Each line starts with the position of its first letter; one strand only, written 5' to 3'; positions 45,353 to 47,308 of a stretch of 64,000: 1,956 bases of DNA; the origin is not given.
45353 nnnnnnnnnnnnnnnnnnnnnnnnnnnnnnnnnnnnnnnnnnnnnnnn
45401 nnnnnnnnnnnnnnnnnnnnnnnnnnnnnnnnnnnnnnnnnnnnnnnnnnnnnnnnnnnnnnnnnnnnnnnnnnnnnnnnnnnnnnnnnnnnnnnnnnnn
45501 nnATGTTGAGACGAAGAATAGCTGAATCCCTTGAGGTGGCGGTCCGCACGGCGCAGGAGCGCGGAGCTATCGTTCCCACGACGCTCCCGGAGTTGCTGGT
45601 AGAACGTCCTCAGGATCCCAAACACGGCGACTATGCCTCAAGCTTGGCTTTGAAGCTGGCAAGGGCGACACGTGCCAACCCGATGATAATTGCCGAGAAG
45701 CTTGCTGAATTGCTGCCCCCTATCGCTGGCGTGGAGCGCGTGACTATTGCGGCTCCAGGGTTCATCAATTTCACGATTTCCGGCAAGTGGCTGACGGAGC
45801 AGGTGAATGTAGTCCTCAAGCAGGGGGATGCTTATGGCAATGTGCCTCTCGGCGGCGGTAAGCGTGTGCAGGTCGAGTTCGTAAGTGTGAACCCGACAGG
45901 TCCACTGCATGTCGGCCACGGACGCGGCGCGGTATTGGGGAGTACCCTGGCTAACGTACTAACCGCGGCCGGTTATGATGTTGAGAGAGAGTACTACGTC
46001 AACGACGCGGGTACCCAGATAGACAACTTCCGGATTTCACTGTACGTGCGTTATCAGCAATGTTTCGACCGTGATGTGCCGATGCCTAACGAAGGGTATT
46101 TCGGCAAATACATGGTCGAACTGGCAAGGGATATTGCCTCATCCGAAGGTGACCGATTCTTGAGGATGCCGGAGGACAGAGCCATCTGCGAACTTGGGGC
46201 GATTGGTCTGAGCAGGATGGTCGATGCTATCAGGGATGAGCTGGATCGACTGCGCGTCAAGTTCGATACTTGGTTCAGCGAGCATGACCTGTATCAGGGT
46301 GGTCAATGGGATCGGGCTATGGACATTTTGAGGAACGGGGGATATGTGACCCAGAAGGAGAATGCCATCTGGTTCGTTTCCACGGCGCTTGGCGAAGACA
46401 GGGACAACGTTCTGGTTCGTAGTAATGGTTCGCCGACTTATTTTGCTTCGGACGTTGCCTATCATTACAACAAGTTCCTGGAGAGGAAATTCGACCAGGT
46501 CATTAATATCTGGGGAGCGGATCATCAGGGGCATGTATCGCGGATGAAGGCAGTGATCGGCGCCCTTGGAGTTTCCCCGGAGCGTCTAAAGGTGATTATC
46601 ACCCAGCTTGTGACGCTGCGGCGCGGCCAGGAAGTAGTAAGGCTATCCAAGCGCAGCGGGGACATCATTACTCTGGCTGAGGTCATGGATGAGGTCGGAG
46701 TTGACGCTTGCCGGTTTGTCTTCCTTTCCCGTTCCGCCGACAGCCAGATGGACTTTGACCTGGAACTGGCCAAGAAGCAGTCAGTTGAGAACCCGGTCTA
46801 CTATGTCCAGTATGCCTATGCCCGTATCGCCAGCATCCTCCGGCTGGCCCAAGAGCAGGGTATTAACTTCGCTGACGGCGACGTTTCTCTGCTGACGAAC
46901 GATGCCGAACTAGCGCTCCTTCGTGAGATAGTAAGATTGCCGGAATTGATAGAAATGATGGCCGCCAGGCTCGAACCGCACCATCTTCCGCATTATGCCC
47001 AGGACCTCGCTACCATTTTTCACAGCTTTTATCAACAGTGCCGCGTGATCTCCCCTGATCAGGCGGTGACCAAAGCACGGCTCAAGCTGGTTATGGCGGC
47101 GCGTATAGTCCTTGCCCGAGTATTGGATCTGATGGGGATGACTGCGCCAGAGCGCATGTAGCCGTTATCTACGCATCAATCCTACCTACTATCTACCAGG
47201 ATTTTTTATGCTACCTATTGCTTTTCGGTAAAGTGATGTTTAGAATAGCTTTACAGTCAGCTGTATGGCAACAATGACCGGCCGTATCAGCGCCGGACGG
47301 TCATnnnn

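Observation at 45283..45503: Self-contained small gene upstream of argS: promoter, strong SD, 27-aa Lys-rich CxC peptide, then a perfect 13-bp hairpin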

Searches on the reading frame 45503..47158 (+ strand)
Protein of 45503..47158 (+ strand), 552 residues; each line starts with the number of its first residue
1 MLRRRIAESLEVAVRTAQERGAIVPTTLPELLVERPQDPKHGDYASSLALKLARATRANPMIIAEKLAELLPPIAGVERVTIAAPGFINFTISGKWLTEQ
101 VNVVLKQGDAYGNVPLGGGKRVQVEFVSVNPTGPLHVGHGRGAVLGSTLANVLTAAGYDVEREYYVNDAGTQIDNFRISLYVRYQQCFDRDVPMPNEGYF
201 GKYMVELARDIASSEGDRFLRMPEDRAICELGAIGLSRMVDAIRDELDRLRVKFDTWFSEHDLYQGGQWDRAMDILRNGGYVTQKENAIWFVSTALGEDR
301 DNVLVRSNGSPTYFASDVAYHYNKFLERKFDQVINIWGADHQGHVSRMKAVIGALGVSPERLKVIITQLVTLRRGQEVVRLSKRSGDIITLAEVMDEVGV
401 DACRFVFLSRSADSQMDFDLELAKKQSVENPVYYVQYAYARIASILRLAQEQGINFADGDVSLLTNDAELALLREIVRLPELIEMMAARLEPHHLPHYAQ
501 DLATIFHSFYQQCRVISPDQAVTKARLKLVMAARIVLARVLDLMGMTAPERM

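Call 10: find_related_loci(query=window:45503-47158:+, collection=genome_contigs, flank=4000)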
Query window:45503-47158:+ (552 aa) in genome_contigs; peptide patterns used: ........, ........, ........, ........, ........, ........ (x = any residue, [..] = any of these).
598 stretches matched a pattern (row limit reached: there are more); 579 encode a relative of the query (tblastn E <= 1e-3); the best 80 are kept; 80 distinct loci.
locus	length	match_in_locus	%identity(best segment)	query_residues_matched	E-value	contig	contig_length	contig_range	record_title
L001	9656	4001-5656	88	1-552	0e+0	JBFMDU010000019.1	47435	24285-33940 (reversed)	MAG: Chloroflexota bacterium isolate MAG227 MAG227_19, whole genome shotgun sequence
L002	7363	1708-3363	68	1-552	0e+0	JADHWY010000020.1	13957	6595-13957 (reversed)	MAG: Dehalococcoidales bacterium isolate BS750m-G39 BS-750m-C7525, whole genome shotgun sequence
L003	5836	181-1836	68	1-552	0e+0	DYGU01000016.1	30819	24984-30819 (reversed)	MAG TPA_asm: Dehalococcoides mccartyi isolate BE2012_46_32 Afr_mines_BE2012_740_length_30819_cov_13_563061, whole genome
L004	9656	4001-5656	66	1-552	0e+0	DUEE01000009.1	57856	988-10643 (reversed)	MAG TPA_asm: Dehalococcoidia bacterium isolate A509 Contig9, whole genome shotgun sequence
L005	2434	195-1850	66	1-552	0e+0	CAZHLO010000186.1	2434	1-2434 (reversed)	MAG TPA_asm: uncultured Dehalococcoidales bacterium isolate binchicken_co10_152 genome assembly, contig: NODE_71270_leng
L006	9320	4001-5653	66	2-552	0e+0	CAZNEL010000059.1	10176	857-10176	MAG TPA_asm: uncultured Dehalococcoidales bacterium isolate SRP178699_co1_635 genome assembly, contig: NODE_9113_length_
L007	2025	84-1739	66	1-552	0e+0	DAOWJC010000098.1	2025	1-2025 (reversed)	MAG TPA_asm: Dehalococcoidia bacterium isolate CSMAG_2059 CSMAG_2059_k141_3094094_length_2025_cov_36.7102, whole genome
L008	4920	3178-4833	65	1-552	0e+0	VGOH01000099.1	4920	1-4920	MAG: Chloroflexi bacterium isolate K_DeepCast_250m_mx_116 K_DeepCast_250m_mx_116_Ga0194125_10038807, whole genome shotgu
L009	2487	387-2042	66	1-552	0e+0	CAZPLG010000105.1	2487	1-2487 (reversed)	MAG TPA_asm: uncultured Dehalococcoidales bacterium isolate SRP214966_co4_361 genome assembly, contig: NODE_85694_length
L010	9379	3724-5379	67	1-552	0e+0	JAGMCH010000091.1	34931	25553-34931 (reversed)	MAG: Dehalococcoidales bacterium isolate RS_16_7 ZL425.bin.7.fa_91, whole genome shotgun sequence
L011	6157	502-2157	65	1-552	0e+0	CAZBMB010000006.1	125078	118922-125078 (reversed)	MAG TPA_asm: uncultured Dehalococcoidaceae bacterium isolate binchicken_co178_264 genome assembly, contig: NODE_274_leng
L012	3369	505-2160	66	1-552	0e+0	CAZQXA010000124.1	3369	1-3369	MAG TPA_asm: uncultured Dehalococcoidales bacterium isolate binchicken_co384_215 genome assembly, contig: NODE_22642_len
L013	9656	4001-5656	66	1-552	0e+0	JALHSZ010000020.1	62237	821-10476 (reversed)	MAG: Dehalococcoidales bacterium isolate PFL11 seq_1872705, whole genome shotgun sequence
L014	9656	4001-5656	66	1-552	0e+0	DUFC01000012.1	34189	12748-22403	MAG TPA_asm: Dehalococcoidia bacterium isolate W498 Contig12, whole genome shotgun sequence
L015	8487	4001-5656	66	1-552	0e+0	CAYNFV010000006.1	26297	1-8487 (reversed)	MAG TPA_asm: uncultured Dehalococcoidales bacterium isolate binchicken_co89_434 genome assembly, contig: NODE_2904_lengt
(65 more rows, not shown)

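Call 27: find_homologous_proteins(query=window:45503-47158:+, max_evalue=1e-100)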
Query window:45503-47158:+ (552 aa): 7997 proteins with E <= 1e-100 among 8000 candidates; the best 120 are listed.
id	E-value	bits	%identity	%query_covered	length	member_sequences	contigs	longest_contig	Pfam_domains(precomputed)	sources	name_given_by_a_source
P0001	0.0e+0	1231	100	100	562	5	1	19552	PF05746.22,PF00750.26,PF03485.22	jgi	-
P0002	0.0e+0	1178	94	100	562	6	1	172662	PF05746.22,PF00750.26,PF03485.22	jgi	-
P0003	0.0e+0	1104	88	100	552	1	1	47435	PF05746.22,PF00750.26,PF03485.22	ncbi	ncbi:MAG: arginine--tRNA ligase [Chloroflexota bacterium]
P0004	0.0e+0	1100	87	100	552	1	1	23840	PF05746.22,PF00750.26,PF03485.22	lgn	-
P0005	9.7e-298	1006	79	100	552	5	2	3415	PF05746.22,PF00750.26,PF03485.22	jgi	jgi:arginyl-tRNA synthetase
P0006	2.9e-287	971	83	91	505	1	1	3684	PF05746.22,PF00750.26,PF03485.22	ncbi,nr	ncbi:MAG: arginine--tRNA ligase, partial [Dehalococcoidia bacterium]|nr:arginine--tRNA ligase [Dehal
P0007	1.9e-261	886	70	100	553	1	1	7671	PF05746.22,PF00750.26,PF03485.22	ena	-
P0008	5.0e-261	885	68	100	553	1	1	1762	PF05746.22,PF00750.26,PF03485.22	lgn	-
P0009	6.5e-261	885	69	100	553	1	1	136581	PF05746.22,PF00750.26,PF03485.22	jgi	-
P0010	3.7e-260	882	68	100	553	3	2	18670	PF05746.22,PF00750.26,PF03485.22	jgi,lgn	-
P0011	6.9e-260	881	68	100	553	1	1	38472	PF05746.22,PF00750.26,PF03485.22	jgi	jgi:arginyl-tRNA synthetase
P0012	1.1e-259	880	69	100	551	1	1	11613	PF05746.22,PF00750.26,PF03485.22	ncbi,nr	ncbi:MAG: arginine--tRNA ligase [Dehalococcoidia bacterium]|nr:arginine--tRNA ligase [Dehalococcoidi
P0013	2.1e-258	876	68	100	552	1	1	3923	PF05746.22,PF00750.26,PF03485.22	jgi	-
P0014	2.3e-258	876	68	100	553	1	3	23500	PF05746.22,PF00750.26,PF03485.22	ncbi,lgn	-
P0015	2.5e-258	876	68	100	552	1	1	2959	PF05746.22,PF00750.26,PF03485.22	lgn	-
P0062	2.2e-255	866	67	100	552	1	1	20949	PF05746.22,PF00750.26,PF03485.22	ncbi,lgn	-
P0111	2.9e-254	863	68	100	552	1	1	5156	PF05746.22,PF00750.26,PF03485.22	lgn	-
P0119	3.4e-254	862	68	100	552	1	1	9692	PF05746.22,PF00750.26,PF03485.22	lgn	-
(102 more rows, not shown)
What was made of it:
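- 45503..47161 (+): argS (arginine--tRNA ligase), 552 aa, starting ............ Homologues at 100-63% identity carry Arg_tRNA_synt_N/tRNA-synt_1d/DALR_1 (calls 10, 27).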

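Call 28: find_encoding_contigs(protein=P0002, flank=3000, max_places=3)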
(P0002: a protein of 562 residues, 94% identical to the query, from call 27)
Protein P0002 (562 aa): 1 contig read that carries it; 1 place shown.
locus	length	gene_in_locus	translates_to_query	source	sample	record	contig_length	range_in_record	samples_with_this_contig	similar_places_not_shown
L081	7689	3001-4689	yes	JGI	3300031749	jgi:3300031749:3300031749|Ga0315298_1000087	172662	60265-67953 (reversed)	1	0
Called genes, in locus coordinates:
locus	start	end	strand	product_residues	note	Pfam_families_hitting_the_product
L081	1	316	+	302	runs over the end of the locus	PF02645:DegV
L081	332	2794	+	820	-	PF17191:RecG_wedge, PF01336:tRNA_anti-codon (weak), PF00270:DEAD, PF04851:ResIII, PF00271:Helicase_C, PF19833:RecG_dom3_C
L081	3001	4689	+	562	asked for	PF03485:Arg_tRNA_synt_N, PF00750:tRNA-synt_1d, PF05746:DALR_1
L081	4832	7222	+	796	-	PF07690:MFS_1 (weak)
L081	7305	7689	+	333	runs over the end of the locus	PF00579:tRNA-synt_1b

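Call 29: find_encoding_contigs(protein=P0004, flank=3000, max_places=3)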
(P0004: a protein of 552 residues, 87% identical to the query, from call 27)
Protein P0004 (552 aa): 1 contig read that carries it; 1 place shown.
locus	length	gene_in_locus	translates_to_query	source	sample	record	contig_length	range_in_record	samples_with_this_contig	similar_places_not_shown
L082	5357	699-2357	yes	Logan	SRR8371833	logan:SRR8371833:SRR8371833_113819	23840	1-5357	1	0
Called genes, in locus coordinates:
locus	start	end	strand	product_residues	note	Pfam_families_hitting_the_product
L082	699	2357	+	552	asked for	PF03485:Arg_tRNA_synt_N, PF00750:tRNA-synt_1d, PF05746:DALR_1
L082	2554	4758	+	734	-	PF07690:MFS_1 (weak)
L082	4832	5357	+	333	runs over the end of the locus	PF00579:tRNA-synt_1b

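Call 30: find_encoding_contigs(protein=P0005, flank=3000, max_places=3)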
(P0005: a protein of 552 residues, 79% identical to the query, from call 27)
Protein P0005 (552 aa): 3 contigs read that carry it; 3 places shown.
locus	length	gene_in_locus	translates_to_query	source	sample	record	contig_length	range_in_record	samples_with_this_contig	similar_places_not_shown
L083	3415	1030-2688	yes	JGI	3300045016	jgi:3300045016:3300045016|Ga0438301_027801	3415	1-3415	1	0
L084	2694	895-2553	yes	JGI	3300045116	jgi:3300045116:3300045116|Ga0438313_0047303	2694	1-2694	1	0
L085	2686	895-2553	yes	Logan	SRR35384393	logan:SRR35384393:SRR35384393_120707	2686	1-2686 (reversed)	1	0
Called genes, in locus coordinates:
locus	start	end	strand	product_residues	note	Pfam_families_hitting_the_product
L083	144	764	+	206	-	PF00271:Helicase_C, PF22590:Cas3-like_C_2 (weak), PF19833:RecG_dom3_C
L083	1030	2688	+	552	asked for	PF03485:Arg_tRNA_synt_N, PF00750:tRNA-synt_1d, PF05746:DALR_1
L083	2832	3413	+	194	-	?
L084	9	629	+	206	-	PF00271:Helicase_C, PF22590:Cas3-like_C_2 (weak), PF19833:RecG_dom3_C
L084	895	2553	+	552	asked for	PF03485:Arg_tRNA_synt_N, PF00750:tRNA-synt_1d, PF05746:DALR_1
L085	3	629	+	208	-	?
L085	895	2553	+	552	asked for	PF03485:Arg_tRNA_synt_N, PF00750:tRNA-synt_1d, PF05746:DALR_1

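Call 31: find_encoding_contigs(protein=P0006, flank=3000, max_places=3)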
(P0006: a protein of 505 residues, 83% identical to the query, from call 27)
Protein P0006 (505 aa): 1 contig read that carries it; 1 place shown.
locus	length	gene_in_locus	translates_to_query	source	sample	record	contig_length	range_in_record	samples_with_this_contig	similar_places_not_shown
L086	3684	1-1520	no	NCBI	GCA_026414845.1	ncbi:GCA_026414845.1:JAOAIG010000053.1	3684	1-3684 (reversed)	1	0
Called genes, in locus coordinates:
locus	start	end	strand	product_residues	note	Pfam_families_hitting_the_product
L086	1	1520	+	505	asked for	PF03485:Arg_tRNA_synt_N, PF00750:tRNA-synt_1d, PF05746:DALR_1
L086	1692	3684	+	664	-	PF07690:MFS_1 (weak)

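Call 32: find_encoding_contigs(protein=P0007, flank=3000, max_places=3)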
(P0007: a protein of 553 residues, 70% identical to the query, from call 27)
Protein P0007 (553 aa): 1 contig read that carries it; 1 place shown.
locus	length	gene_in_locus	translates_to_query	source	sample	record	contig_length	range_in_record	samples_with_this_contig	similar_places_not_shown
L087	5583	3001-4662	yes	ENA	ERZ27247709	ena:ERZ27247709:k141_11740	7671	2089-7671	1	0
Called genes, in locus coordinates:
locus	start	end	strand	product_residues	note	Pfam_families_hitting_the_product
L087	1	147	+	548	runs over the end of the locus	PF02734:Dak2, PF21645:FakA-like_M, PF13684:FakA-like_C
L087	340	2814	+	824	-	PF17191:RecG_wedge, PF00270:DEAD, PF04851:ResIII, PF22590:Cas3-like_C_2 (faint), PF00271:Helicase_C, PF19833:RecG_dom3_C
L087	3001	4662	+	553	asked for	PF03485:Arg_tRNA_synt_N, PF00750:tRNA-synt_1d, PF05746:DALR_1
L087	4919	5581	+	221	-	?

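Call 35: find_encoding_contigs(protein=P0111, flank=3000, max_places=3)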
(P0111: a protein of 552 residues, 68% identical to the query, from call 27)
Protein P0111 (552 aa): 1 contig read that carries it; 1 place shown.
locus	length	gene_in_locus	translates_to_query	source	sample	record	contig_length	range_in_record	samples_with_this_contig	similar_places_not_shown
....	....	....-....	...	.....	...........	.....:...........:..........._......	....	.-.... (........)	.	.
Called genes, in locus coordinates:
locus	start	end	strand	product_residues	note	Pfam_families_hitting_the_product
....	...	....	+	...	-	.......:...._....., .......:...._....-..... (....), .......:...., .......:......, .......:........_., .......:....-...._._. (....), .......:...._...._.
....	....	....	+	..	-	-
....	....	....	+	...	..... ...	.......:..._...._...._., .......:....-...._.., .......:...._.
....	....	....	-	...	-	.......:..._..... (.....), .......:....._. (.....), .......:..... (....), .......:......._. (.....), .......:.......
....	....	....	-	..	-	?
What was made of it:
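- On RiPP precursor peptide or Cys-rich metal-binding peptide: The neighbours are recG, argS, an MFS transporter and a class-Ib tRNA synthetase (calls 28, 35), with no maturation genes.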

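Call 36: find_encoding_contigs(protein=P0119, flank=3000, max_places=3)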
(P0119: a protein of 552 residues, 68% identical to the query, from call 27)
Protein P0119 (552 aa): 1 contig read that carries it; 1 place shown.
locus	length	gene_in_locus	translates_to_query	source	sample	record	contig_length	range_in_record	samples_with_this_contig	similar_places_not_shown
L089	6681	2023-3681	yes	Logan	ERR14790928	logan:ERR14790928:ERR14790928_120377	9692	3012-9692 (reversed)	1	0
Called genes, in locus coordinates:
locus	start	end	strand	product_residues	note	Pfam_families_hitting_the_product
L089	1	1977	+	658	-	?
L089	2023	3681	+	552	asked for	PF03485:Arg_tRNA_synt_N, PF00750:tRNA-synt_1d, PF05746:DALR_1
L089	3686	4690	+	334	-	PF00579:tRNA-synt_1b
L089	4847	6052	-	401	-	PF00155:Aminotran_1_2, PF00266:Aminotran_5 (faint), PF01041:DegT_DnrJ_EryC1, PF01053:Cys_Met_Meta_PP (weak)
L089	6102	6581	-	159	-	PF01037:AsnC_trans_reg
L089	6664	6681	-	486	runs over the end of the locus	PF01425:Amidase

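Call 37: find_encoding_contigs(protein=P0015, flank=3000, max_places=3)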
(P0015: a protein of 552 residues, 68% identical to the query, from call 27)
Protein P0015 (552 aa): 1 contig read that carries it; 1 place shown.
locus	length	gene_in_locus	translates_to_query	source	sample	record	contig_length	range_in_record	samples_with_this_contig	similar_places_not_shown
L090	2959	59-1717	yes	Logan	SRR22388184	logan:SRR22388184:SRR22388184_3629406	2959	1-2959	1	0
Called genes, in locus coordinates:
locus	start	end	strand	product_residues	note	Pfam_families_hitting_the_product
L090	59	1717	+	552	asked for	PF03485:Arg_tRNA_synt_N, PF00750:tRNA-synt_1d, PF05746:DALR_1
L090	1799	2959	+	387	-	?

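Call 38: find_encoding_contigs(protein=P0062, flank=3000, max_places=3)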
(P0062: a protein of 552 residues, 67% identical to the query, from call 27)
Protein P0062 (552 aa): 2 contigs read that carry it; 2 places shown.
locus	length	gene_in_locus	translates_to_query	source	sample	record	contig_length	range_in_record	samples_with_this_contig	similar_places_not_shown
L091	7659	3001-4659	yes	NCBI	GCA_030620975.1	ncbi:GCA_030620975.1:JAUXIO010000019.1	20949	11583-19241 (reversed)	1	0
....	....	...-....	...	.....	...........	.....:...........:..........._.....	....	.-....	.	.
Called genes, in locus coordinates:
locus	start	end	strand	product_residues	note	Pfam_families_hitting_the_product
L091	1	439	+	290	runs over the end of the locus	PF02645:DegV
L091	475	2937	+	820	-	PF17191:RecG_wedge, PF01336:tRNA_anti-codon (weak), PF00270:DEAD, PF04851:ResIII, PF00271:Helicase_C, PF19833:RecG_dom3_C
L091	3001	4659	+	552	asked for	PF03485:Arg_tRNA_synt_N, PF00750:tRNA-synt_1d, PF05746:DALR_1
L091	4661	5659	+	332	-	PF00579:tRNA-synt_1b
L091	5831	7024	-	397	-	PF00155:Aminotran_1_2, PF01041:DegT_DnrJ_EryC1, PF00266:Aminotran_5 (faint), PF01053:Cys_Met_Meta_PP (weak)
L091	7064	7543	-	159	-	PF01037:AsnC_trans_reg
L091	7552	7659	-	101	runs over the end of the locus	-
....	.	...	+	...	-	?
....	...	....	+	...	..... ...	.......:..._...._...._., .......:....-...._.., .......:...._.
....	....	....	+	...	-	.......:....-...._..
